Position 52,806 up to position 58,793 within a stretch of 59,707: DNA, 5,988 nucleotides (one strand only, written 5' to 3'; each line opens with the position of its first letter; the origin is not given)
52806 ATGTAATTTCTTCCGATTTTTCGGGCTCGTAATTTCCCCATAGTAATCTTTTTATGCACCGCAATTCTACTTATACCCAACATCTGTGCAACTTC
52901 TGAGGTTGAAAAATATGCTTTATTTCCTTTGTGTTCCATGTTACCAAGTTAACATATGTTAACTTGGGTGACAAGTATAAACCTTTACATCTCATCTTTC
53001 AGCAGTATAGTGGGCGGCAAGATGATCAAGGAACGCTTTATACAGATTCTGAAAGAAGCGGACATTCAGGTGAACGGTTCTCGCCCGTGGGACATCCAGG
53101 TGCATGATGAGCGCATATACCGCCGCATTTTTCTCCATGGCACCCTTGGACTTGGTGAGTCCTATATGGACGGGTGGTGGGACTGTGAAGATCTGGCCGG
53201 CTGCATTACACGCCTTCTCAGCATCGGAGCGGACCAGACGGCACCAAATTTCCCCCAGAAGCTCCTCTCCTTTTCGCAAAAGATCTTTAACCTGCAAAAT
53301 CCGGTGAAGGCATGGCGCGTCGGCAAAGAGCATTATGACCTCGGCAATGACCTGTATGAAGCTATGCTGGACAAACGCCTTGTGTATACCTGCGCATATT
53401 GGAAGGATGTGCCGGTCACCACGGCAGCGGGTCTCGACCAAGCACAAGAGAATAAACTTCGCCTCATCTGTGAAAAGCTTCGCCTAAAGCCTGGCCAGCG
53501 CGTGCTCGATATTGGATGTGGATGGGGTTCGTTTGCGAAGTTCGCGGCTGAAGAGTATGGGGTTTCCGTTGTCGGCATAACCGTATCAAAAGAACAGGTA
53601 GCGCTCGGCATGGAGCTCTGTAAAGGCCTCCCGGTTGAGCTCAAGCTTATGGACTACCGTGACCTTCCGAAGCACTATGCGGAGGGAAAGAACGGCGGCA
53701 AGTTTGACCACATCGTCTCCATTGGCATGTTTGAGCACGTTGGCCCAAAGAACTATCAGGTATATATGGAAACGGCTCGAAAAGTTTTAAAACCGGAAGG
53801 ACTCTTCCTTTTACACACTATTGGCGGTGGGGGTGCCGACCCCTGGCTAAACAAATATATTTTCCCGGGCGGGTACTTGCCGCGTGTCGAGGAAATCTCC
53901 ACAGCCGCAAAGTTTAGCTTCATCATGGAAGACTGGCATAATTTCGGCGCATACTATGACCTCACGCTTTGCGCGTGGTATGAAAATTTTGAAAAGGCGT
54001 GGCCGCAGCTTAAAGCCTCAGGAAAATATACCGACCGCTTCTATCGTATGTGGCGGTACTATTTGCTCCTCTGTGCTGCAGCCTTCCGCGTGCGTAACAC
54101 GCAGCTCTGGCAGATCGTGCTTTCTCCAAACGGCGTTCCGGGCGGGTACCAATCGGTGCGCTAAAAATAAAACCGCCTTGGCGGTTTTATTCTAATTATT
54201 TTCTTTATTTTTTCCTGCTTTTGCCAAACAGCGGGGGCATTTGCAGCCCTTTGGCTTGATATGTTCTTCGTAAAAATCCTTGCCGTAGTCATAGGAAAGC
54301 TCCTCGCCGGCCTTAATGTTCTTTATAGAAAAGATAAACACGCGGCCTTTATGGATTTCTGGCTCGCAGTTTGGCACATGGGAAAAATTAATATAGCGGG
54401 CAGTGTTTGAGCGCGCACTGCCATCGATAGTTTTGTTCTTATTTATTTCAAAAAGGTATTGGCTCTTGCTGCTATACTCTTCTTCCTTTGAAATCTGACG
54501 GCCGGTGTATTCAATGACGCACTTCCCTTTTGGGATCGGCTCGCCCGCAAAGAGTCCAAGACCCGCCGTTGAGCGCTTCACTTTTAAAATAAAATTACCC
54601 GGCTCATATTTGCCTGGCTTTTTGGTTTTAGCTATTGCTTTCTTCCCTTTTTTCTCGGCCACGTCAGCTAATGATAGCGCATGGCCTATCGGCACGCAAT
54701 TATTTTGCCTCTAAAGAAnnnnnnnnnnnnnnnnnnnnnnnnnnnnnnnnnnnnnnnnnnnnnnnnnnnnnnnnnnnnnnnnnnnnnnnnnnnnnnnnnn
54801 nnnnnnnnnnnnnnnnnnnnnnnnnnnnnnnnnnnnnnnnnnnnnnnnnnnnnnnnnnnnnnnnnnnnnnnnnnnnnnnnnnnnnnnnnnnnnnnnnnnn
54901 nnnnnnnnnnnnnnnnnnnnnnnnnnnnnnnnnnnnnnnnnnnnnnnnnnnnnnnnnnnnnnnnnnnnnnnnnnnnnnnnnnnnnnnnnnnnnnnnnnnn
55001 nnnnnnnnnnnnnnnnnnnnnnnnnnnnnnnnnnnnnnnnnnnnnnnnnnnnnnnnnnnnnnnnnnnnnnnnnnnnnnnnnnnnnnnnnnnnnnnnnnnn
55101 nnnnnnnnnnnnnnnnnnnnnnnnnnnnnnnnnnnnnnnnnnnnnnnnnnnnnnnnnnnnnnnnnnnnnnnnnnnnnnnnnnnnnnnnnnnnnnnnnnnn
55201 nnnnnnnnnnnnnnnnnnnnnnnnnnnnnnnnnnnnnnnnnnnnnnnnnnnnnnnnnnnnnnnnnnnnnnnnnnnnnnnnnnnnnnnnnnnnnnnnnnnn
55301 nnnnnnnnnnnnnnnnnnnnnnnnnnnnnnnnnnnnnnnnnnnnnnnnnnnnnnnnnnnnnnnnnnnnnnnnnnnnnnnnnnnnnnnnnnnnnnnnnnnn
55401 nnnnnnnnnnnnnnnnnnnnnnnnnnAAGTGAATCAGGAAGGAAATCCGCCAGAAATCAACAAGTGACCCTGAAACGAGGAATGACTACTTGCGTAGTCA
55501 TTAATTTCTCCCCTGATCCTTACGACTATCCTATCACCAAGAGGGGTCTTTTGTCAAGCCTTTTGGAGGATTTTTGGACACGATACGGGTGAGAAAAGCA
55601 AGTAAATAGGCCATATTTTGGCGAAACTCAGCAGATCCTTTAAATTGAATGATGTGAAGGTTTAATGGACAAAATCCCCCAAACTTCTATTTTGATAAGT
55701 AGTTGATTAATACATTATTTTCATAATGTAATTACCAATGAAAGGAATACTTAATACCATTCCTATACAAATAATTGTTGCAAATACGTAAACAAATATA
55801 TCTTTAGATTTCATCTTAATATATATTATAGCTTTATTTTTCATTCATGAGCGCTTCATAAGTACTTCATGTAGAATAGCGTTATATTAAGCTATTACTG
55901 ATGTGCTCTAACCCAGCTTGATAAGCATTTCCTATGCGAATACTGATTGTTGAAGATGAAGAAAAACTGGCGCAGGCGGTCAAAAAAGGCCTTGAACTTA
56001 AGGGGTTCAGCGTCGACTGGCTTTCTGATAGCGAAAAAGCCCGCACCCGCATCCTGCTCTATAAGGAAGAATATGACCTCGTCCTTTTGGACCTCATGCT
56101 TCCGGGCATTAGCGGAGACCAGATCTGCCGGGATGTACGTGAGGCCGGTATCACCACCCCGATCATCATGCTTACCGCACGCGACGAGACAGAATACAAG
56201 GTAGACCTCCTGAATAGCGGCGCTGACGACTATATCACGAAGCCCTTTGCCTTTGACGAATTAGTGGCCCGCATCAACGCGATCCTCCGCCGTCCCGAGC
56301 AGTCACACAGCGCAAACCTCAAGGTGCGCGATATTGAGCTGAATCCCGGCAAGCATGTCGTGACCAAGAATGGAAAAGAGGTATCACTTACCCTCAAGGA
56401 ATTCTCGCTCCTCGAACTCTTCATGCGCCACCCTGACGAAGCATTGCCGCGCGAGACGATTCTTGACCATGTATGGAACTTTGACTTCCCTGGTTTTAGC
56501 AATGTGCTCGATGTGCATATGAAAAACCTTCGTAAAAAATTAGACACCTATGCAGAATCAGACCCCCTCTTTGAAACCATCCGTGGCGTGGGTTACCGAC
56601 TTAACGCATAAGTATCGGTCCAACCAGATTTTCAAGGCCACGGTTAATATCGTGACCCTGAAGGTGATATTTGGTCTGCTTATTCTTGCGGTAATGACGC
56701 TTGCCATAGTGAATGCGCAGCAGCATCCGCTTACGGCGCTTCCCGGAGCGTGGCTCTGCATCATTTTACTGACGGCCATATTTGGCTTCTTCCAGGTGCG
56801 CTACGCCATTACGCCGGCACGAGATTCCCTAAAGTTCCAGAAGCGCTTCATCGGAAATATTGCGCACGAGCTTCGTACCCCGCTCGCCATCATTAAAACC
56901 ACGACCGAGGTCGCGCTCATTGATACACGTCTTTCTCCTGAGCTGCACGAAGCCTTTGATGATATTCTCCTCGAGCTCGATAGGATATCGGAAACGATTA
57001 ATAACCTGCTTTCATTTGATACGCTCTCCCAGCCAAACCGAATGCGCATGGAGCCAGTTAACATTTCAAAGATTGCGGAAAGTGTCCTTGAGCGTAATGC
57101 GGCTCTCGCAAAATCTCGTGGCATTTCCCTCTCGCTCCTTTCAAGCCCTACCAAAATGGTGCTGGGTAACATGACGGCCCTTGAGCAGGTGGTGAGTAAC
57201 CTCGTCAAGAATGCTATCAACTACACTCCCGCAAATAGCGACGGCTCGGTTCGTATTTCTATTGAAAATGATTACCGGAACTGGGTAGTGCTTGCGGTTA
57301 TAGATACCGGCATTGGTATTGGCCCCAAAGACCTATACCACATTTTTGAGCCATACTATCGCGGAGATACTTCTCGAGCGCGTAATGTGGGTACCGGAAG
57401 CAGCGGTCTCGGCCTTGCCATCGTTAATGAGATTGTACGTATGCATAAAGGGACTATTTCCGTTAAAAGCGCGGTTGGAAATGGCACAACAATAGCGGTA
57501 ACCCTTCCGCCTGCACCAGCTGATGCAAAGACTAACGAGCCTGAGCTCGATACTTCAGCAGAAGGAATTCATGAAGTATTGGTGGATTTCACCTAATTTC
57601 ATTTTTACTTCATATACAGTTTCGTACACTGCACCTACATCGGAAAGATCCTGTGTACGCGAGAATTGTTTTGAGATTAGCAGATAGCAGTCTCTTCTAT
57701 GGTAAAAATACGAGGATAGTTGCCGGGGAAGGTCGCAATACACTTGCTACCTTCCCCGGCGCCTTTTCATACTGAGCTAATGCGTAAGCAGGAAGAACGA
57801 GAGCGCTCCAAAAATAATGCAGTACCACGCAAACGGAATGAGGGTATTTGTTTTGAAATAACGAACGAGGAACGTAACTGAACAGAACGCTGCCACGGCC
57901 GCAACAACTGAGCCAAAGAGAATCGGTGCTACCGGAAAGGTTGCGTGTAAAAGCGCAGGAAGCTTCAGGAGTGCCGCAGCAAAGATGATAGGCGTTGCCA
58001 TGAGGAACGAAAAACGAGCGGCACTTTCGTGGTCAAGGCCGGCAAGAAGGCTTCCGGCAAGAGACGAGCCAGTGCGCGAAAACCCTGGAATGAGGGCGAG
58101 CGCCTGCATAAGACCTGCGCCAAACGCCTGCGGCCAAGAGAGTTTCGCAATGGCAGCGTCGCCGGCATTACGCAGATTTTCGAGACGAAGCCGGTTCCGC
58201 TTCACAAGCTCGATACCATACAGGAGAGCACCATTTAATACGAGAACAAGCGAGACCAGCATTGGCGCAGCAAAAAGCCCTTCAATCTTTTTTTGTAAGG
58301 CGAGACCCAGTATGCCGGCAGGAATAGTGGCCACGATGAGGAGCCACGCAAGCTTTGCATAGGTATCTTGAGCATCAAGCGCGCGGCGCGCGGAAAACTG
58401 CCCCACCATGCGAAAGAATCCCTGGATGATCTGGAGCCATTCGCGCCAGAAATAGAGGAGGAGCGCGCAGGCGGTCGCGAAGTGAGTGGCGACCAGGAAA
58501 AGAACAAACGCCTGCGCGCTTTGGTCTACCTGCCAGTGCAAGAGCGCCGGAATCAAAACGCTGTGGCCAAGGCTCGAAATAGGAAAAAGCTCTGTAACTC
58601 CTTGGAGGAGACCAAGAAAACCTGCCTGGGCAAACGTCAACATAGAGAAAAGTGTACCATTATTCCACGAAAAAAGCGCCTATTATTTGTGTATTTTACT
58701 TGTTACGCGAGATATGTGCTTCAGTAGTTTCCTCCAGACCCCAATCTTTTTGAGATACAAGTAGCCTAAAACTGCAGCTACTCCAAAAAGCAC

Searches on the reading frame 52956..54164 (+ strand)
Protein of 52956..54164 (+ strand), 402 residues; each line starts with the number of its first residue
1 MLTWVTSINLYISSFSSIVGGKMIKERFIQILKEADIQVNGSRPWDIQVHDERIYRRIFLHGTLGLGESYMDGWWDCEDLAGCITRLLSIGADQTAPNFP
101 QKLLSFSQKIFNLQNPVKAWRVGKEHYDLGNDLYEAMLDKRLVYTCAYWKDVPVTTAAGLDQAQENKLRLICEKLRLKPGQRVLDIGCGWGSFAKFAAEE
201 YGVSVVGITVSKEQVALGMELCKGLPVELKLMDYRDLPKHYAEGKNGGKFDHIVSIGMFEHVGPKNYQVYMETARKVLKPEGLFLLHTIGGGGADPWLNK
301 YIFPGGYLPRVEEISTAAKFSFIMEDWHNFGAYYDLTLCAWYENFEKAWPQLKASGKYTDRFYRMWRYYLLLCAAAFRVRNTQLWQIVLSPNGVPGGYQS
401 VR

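Call 66: search_protein_families(library=pfam, max_evalue=0.001, proteins=[window:52956-54164:+])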
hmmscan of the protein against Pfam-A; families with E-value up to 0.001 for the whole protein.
window:52956-54164:+ (402 aa): 10 families
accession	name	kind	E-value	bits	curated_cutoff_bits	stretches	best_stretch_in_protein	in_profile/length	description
PF02353.26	CMAS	-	1.5e-83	280.7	27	1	118-387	5-273/273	Mycolic acid cyclopropane synthetase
PF13649.12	Methyltransf_25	-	1.6e-16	61.2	27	1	183-282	1-97/97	Methyltransferase domain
PF08241.18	Methyltransf_11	-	3e-13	50.7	21.2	1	184-285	1-94/95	Methyltransferase domain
PF13489.12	Methyltransf_23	-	3.6e-13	50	27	1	175-290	16-120/164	Methyltransferase domain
PF13847.12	Methyltransf_31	-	5.4e-12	46.1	27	1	178-290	2-113/145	Methyltransferase domain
PF08242.18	Methyltransf_12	-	2e-11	44.9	30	1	184-284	1-98/98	Methyltransferase domain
PF01728.25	FtsJ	-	2.3e-07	31.3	24.1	1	167-258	8-100/181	FtsJ-like methyltransferase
PF07021.18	MetW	-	1e-05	25.7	21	1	177-237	11-68/193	Methionine biosynthesis protein MetW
PF05175.20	MTS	-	0.00026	21.1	23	1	169-285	21-137/170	Methyltransferase small domain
PF01135.25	PCMT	-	0.00044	20.5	20.3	1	147-213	41-109/210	Protein-L-isoaspartate(D-aspartate) O-methyltransferase (PCMT)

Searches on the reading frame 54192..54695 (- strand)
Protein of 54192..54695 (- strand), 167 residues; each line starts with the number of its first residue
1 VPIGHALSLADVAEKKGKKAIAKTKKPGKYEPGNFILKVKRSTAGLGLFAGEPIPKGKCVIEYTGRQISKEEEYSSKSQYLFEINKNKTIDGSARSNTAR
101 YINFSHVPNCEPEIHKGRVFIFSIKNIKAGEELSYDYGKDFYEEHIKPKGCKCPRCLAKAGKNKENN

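Call 66: search_protein_families(library=pfam, max_evalue=0.001, proteins=[window:54192-54695:-])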
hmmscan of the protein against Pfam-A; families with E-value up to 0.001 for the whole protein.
window:54192-54695:- (167 aa): 2 families
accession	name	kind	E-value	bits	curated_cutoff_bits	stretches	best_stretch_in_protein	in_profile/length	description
PF00856.33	SET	-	1.8e-20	73.8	22.4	1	45-138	1-105/105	SET domain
PF21549.2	PRDM2_PR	-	8.5e-07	29.2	27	1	37-144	4-119/123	PR domain zinc finger protein 2, PR domain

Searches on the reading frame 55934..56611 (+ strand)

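Call 66: search_protein_families(library=pfam, max_evalue=0.001, proteins=[window:55934-56611:+])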
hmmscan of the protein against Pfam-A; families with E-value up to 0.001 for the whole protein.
window:55934-56611:+ (225 aa): 2 families
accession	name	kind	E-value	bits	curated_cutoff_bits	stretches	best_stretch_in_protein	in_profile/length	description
PF00072.30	Response_reg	-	4.8e-28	98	30.2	1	3-115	1-111/111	Response regulator receiver domain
PF00486.34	Trans_reg_C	-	4.4e-26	91.2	26.2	1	147-223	1-77/77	Transcriptional regulatory protein, C terminal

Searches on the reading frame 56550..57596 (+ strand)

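Call 66: search_protein_families(library=pfam, max_evalue=0.001, proteins=[window:56550-57596:+])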
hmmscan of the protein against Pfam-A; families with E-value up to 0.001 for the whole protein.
window:56550-57596:+ (348 aa): 3 families
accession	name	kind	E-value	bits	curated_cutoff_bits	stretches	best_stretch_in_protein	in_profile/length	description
PF02518.31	HATPase_c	-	1.8e-29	102.8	26.4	1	209-322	4-110/111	Histidine kinase-, DNA gyrase B-, and HSP90-like ATPase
PF00512.31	HisKA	-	1.2e-14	54.5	26.9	1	97-159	2-63/66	His Kinase A (phospho-acceptor) domain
PF14501.12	HATPase_c_5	-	0.00037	20.8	22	1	208-307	3-90/102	GHKL domain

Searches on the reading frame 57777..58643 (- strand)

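Call 66: search_protein_families(library=pfam, max_evalue=0.001, proteins=[window:57777-58643:-])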
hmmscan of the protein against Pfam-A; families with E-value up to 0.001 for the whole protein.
window:57777-58643:- (288 aa): 1 family
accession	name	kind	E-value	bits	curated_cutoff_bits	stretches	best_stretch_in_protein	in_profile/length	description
PF02673.24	BacA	-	5.3e-71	239.8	33.4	1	9-281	3-257/257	Bacitracin resistance protein BacA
